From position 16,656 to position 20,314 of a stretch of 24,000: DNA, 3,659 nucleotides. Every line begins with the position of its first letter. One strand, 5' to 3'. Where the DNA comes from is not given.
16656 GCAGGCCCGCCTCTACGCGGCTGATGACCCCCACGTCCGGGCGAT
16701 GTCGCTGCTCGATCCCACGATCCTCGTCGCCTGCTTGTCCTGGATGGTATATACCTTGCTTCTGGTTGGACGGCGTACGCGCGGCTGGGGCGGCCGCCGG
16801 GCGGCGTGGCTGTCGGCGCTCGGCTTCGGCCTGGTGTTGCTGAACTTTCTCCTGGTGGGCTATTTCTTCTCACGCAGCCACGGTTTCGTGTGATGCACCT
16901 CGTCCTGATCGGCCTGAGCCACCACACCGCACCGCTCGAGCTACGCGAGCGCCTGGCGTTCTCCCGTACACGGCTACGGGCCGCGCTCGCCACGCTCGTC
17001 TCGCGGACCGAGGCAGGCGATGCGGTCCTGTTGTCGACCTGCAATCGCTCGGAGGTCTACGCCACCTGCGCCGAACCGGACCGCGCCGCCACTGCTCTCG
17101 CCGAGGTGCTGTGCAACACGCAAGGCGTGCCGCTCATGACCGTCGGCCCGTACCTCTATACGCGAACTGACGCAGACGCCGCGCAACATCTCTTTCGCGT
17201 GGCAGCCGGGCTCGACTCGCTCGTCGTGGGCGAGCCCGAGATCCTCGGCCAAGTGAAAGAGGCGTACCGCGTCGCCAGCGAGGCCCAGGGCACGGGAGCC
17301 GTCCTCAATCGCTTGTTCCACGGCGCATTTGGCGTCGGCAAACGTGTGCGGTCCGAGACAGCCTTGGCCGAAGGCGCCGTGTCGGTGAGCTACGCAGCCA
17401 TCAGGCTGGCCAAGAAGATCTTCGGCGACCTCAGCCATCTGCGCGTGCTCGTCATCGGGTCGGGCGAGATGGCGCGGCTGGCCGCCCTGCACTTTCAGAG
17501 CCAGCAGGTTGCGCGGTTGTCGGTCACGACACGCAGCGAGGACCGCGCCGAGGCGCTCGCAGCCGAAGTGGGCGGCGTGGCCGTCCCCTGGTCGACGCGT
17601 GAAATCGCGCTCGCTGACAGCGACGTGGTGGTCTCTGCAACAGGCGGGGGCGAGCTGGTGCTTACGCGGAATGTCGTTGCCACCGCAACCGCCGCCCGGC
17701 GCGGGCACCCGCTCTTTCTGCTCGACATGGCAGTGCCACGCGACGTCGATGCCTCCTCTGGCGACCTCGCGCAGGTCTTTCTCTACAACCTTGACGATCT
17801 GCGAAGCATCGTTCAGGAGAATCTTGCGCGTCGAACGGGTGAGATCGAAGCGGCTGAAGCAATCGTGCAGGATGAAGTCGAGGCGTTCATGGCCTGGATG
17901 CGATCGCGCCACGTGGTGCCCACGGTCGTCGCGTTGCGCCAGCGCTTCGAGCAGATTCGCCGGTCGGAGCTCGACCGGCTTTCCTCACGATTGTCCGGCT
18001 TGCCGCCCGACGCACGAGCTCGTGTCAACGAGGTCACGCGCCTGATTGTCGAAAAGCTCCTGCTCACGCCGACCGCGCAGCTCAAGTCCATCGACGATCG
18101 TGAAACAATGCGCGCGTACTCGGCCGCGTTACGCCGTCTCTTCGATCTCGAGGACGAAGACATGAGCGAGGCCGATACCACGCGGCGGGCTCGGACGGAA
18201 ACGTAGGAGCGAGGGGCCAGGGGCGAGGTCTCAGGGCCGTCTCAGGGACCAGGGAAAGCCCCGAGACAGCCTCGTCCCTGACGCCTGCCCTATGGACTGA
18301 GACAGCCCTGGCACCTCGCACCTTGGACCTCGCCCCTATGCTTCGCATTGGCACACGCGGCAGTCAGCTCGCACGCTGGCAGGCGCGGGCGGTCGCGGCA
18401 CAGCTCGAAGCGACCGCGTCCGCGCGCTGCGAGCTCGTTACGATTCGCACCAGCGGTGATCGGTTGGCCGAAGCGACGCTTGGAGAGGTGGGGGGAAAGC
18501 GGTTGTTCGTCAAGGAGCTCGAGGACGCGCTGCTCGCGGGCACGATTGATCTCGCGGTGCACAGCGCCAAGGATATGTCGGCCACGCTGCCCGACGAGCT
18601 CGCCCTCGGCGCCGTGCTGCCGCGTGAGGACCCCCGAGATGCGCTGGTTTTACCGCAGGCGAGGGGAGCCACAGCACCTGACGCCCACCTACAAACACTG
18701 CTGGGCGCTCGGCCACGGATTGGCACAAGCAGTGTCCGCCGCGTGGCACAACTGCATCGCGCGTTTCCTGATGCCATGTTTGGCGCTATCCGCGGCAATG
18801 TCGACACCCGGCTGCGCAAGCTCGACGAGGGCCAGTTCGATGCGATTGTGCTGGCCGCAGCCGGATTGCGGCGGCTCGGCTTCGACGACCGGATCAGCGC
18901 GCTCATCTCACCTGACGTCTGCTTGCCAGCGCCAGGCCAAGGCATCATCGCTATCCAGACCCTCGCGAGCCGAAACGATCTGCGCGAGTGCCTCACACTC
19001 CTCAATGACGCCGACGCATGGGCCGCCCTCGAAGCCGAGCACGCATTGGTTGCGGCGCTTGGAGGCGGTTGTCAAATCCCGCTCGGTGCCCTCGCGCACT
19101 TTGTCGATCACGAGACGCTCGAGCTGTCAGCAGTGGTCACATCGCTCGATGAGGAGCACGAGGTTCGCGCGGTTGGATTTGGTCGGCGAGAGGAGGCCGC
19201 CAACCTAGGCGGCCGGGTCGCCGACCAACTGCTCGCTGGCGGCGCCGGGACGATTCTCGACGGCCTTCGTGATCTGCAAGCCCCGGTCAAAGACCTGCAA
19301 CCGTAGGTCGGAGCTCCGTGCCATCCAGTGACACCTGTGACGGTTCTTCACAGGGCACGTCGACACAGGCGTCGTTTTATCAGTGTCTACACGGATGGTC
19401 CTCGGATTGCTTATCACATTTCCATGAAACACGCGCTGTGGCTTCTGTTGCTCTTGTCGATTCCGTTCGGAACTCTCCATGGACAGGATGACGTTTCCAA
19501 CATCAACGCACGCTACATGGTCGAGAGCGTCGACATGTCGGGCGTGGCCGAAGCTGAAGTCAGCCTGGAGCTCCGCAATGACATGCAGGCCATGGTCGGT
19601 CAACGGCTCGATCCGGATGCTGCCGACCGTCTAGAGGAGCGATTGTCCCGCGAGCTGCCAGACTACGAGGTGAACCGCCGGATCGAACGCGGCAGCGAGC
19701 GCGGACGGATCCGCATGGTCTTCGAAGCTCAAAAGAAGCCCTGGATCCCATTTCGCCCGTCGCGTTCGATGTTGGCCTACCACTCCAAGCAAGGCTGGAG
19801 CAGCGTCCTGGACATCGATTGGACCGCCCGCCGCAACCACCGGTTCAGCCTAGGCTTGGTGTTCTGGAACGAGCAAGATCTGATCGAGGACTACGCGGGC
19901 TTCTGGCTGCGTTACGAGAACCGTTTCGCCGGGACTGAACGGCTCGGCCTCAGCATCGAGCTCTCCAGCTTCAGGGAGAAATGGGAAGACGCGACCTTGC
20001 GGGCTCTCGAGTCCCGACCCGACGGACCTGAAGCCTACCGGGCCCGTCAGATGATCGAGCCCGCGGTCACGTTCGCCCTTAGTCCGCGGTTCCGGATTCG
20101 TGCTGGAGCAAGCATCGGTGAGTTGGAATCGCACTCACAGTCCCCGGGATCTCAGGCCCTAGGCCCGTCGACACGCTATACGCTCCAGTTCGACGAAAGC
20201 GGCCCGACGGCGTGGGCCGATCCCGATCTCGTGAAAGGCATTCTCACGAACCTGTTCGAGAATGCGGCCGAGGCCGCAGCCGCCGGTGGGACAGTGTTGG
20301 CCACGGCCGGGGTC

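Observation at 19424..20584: Exported POTRA/Omp85-like N-terminus fused in frame to a histidine-kinase ATPase domain with no phosphoacceptor domain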

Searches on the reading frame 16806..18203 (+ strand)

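Call 41: search_protein_families(library=pfam, proteins=[window:16806-18203:+], max_evalue=0.00001)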
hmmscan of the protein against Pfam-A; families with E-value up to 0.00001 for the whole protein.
window:16806-18203:+ (466 aa): 3 families
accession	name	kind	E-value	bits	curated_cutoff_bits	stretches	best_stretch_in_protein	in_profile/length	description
PF05201.20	GlutR_N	-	7.2e-53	178.9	27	1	35-185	1-151/151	Glutamyl-tRNAGlu reductase, N-terminal domain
PF01488.26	Shikimate_DH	-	5.3e-34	117.7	24.3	1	201-335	2-138/138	Shikimate / quinate 5-dehydrogenase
PF00745.25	GlutR_dimer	-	3.4e-27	95.1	22.9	1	349-448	1-99/99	Glutamyl-tRNAGlu reductase, dimerisation domain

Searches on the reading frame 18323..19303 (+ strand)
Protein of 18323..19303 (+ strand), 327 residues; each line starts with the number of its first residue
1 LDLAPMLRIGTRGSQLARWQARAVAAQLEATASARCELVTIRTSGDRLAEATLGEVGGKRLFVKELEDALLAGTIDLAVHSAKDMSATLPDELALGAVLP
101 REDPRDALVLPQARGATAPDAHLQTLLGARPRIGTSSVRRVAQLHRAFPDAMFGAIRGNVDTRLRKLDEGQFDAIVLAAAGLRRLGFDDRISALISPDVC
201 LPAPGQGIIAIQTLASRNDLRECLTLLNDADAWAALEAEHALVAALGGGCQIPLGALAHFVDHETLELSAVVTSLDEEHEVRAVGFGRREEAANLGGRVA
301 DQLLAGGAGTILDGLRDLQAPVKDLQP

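Call 41: search_protein_families(library=pfam, proteins=[window:18323-19303:+], max_evalue=0.00001)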
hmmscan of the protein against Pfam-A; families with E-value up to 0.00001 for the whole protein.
window:18323-19303:+ (327 aa): 2 families
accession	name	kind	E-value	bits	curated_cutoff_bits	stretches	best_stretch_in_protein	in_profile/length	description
PF01379.25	Porphobil_deam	-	1.1e-75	254.1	22.1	1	7-221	1-206/207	Porphobilinogen deaminase, dipyromethane cofactor binding domain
PF03900.20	Porphobil_deamC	-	2.4e-13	50.7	26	1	235-304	3-73/74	Porphobilinogen deaminase, C-terminal domain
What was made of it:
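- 18323..19306 (+): Left flank: hemC (porphobilinogen deaminase). With hemA upstream and cobA-hemD downstream (21955-23493), it shows that the cassette remnant sits inside a haem-biosynthesis cluster. Call 41.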

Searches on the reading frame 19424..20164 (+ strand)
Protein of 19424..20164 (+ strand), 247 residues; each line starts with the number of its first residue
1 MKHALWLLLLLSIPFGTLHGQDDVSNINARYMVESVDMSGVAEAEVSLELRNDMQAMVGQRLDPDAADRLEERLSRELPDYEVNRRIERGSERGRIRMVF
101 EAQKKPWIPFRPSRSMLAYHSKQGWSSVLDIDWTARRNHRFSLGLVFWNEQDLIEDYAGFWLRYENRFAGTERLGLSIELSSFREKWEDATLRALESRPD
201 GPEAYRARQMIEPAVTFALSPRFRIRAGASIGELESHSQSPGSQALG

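Call 19: search_protein_families(library=pfam, proteins=[window:19424-20164:+], max_evalue=1)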
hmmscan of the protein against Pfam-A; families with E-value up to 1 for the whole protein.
window:19424-20164:+ (247 aa): 0 families
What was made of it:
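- Closest known: NtrY/NtrX- and AtoS/AtoC-type two-component systems. Different: The intact kinase has no PAS domain hit (call 19).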
